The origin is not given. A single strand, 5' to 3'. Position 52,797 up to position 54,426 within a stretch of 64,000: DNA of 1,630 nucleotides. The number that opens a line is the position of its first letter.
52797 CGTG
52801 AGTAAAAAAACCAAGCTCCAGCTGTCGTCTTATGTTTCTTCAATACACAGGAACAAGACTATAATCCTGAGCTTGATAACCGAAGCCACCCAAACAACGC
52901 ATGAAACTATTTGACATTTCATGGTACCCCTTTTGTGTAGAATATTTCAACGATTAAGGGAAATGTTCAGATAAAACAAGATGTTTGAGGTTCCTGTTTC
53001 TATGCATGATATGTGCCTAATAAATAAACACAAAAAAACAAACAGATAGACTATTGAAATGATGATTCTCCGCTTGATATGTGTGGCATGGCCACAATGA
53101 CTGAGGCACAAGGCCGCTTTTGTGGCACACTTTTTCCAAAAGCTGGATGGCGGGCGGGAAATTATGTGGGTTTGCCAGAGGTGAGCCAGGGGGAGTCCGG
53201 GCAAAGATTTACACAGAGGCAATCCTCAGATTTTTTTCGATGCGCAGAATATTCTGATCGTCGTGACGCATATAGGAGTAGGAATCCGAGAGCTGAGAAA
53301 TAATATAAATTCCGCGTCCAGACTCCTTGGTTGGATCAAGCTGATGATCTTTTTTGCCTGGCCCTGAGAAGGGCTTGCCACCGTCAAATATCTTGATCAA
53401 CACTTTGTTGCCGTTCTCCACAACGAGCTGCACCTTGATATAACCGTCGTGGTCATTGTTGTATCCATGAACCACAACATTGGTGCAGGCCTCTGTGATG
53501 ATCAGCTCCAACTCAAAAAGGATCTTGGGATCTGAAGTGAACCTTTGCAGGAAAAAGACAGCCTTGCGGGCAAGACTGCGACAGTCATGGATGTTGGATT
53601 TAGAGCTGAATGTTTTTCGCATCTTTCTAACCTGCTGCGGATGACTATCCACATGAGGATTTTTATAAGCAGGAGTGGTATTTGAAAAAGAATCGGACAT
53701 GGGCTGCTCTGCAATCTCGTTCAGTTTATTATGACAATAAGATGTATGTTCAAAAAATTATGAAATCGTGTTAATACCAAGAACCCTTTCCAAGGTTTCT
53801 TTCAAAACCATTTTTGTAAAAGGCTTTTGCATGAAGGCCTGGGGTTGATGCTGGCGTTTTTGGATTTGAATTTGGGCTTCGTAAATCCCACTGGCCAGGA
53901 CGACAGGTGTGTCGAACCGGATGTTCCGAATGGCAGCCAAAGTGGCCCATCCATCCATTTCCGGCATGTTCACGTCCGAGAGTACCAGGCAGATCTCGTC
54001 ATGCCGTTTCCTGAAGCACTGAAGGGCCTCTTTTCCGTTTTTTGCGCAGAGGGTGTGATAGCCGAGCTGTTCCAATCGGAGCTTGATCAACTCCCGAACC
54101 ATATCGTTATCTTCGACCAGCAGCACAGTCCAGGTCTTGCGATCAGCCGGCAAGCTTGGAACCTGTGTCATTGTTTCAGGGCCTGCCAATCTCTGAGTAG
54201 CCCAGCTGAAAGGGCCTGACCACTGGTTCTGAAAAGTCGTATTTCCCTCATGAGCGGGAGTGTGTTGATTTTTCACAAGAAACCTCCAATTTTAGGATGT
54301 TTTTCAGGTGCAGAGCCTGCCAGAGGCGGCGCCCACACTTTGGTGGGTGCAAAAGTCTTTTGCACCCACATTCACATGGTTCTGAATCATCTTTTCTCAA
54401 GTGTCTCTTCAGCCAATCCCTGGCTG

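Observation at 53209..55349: Unusual operon: Hsp20-like protein + proteasome-beta-like Ntn hydrolase + receiver + RsbW-like kinase, next to two hybrid histidine kinases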

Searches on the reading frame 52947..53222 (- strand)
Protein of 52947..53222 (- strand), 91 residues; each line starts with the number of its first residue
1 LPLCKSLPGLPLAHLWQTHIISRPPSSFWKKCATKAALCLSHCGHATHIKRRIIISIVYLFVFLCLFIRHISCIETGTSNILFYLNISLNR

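Call 69: search_protein_families(library=pfam, proteins=[window:52947-53222:-], max_evalue=0.00001)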
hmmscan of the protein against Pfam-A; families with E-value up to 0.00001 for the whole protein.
window:52947-53222:- (91 aa): 0 families

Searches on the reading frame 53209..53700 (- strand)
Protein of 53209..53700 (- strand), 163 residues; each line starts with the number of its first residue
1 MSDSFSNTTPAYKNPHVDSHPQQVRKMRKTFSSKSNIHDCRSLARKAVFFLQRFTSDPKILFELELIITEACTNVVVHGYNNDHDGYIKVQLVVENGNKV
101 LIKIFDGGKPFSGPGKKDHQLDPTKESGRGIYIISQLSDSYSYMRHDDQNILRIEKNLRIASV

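Call 3: search_protein_families(library=pfam, proteins=[window:53209-53700:-], max_evalue=1)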
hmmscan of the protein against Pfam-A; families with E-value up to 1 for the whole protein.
window:53209-53700:- (163 aa): 3 families
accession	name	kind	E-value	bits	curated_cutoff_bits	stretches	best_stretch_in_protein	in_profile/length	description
PF13581.12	HATPase_c_2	-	1.3e-22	80.6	27.4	1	41-155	9-126/127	Histidine kinase-like ATPase domain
PF02518.31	HATPase_c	-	0.0061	17.4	26.4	1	64-139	6-85/111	Histidine kinase-, DNA gyrase B-, and HSP90-like ATPase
PF02736.25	Myosin_N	-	0.12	12.6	27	1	84-109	12-36/45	Myosin N-terminal SH3-like domain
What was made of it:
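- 53209..53700 (-): RsbW/SpoIIAB-type HATPase_c_2 Ser-kinase-like protein, 163 aa, with no obvious SD. PF13581 E=1.3e-22 (call 3).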

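Call 4: search_protein_families(library=ncbifam, proteins=[window:53209-53700:-], max_evalue=1)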
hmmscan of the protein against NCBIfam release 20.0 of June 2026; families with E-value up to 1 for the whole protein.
window:53209-53700:- (163 aa): 4 families
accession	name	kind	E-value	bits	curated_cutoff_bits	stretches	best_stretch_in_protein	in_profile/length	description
NF003144.0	PRK04069.1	equivalog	4.6e-11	42.4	145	1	64-147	43-133/161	anti-sigma B factor RsbW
TIGR01925.2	spIIAB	equivalog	3e-10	40.1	135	1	28-140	4-117/137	anti-sigma F factor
TIGR01924.1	rsbW_low_gc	equivalog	3e-09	36.5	155.05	1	63-146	42-132/159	anti-sigma B factor RsbW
NF041045.1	RsbA_anti_sig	subfamily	1.7e-07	30.8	210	1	13-144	162-289/303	anti-sigma factor RsbA family regulatory protein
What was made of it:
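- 53209..53700 (-): NCBIfam RsbW E=4.6e-11 and SpoIIAB E=3e-10, both below the equivalog cut-offs (call 4).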

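Call 53: find_homologous_proteins(query=window:53209-53700:-, max_evalue=0.001)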
Query window:53209-53700:- (163 aa): 11 proteins with E <= 0.001 among 20 candidates.
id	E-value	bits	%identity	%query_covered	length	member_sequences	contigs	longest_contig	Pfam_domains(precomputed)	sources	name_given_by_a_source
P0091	5.6e-95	333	91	100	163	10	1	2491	PF13581.13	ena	-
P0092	8.7e-93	326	88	100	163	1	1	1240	PF13581.13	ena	-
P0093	2.9e-90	318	87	100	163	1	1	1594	PF13581.13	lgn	-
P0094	2.3e-85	302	83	100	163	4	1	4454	PF13581.13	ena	-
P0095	6.9e-65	235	67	98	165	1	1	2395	PF13581.13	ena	-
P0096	4.0e-56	207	63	95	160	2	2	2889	PF13581.13,PF02518.32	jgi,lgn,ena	-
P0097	3.3e-54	201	64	93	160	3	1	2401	PF13581.13,PF02518.32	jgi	jgi:anti-sigma regulatory factor (Ser/Thr protein kinase)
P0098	1.6e-51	192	60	95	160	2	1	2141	PF13581.13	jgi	jgi:anti-sigma regulatory factor (Ser/Thr protein kinase)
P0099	4.7e-31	126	49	82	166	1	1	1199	PF13581.13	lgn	-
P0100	5.3e-21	93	48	66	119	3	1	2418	PF13581.13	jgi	jgi:serine/threonine-protein kinase RsbW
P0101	7.0e-5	41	30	63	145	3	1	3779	PF13581.13,PF02518.32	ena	-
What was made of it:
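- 53209..53700 (-): There are 11 homologues, all single-domain (call 53).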

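Call 70: search_protein_families(library=padloc, proteins=[window:53209-53700:-], max_evalue=0.01)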
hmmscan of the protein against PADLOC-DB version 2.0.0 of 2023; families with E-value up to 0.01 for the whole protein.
window:53209-53700:- (163 aa): 0 families

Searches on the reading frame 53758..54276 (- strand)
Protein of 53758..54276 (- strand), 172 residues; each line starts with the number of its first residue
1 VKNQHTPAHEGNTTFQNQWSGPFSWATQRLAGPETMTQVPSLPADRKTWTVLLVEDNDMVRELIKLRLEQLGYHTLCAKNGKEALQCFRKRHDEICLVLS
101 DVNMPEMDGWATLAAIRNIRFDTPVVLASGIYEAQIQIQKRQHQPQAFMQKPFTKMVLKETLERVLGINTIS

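Call 3: search_protein_families(library=pfam, proteins=[window:53758-54276:-], max_evalue=1)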
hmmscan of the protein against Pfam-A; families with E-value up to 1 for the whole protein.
window:53758-54276:- (172 aa): 4 families
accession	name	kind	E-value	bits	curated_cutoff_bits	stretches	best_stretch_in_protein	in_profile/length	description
PF00072.30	Response_reg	-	1.9e-18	67.1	30.2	1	51-162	1-110/111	Response regulator receiver domain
PF23198.2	PDE8A_N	-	0.001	19.4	29.6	1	46-125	7-86/147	PDE8A-like, N-terminal domain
PF03709.21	OKR_DC_1_N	-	0.0078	16.9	29.3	1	65-129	10-70/111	Orn/Lys/Arg decarboxylase, N-terminal domain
PF15797.10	DUF4706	-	0.12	13.2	27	1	9-28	83-102/108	Domain of unknown function (DUF4706)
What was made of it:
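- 53758..54276 (-): Stand-alone CheY-like receiver, 172 aa, with a GTG start after GGAGG and a roughly 45-aa N-terminal extension. The acidic pocket (ED), the phospho-acceptor Asp in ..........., and the Ser and Lys (QKPF) positions can be read in the sequence. PF00072 E=1.9e-18 (call 3).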

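Call 4: search_protein_families(library=ncbifam, proteins=[window:53758-54276:-], max_evalue=1)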
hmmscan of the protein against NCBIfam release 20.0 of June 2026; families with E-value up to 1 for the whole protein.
window:53758-54276:- (172 aa): 100 families (the best 25 are shown)
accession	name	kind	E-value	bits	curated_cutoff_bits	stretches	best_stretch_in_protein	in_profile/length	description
NF046020.1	HisKinCckABruc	equivalog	1.9e-20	72.4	1000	1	49-163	750-864/868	cell cycle histidine kinase CckA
NF008469.0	PRK11361.1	equivalog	8.6e-18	64.3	714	1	50-170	6-124/461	acetoacetate metabolism transcriptional regulator AtoC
NF041945.1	LuxN_Vibrio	equivalog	1.9e-17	62.7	1550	1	39-167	711-836/839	quorum-sensing autoinducer 1 sensor kinase/phosphatase LuxN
NF008099.0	PRK10841.1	equivalog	7.4e-17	60.4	920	1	44-166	820-936/949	two-component system sensor histidine kinase RcsC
NF045944.1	ResRegRpaBCyano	equivalog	7.6e-17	61.5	330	1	52-166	1-112/229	response regulator transcription factor RpaB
NF046026.1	HisKinCckACaul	equivalog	2.2e-16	59.1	1000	1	51-162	561-672/678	cell cycle histidine kinase CckA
NF041733.1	resp_reg_CseB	equivalog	4.2e-15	55.7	350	1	50-163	2-112/228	two-component system response regulator CseB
NF010076.0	PRK13557.1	subfamily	2.4e-13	49.4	631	1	47-166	414-533/540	histidine kinase famiy protein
NF033120.0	vanR_FM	exception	2.5e-13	50.2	460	1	47-158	2-110/231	vancomycin resistance response regulator transcription factor, VanR-F/VanR-M family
NF045991.1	RespRegCtrARhodob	equivalog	3.3e-13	49.9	350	1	51-158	3-108/224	response regulator transcription factor CtrA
NF011695.0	PRK15115.1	equivalog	5.2e-13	48.6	763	1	46-166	4-122/445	two-component system response regulator GlrR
NF011874.0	PRK15347.1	equivalog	9.7e-13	47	852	1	49-163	691-807/921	two component system sensor kinase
NF007969.0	PRK10693.1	equivalog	2.4e-12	46.5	329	1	50-131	9-88/337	two-component system response regulator RssB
NF046022.1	RespRegCpdRBruc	equivalog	2.5e-12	46.9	180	1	50-166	3-117/120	cell cycle two-component system response regulator CpdR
NF051870.1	NAssimRespRegNtrX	equivalog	4.6e-12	45.5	600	1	50-165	3-118/452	nitrogen assimilation response regulator NtrX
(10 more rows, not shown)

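Call 70: search_protein_families(library=padloc, proteins=[window:53758-54276:-], max_evalue=0.01)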
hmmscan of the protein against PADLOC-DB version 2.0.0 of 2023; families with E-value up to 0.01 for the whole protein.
window:53758-54276:- (172 aa): 1 family
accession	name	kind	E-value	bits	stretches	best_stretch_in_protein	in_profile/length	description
PDLC04055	PD-T4-6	-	1.1e-06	25.7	1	46-166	363-483/496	-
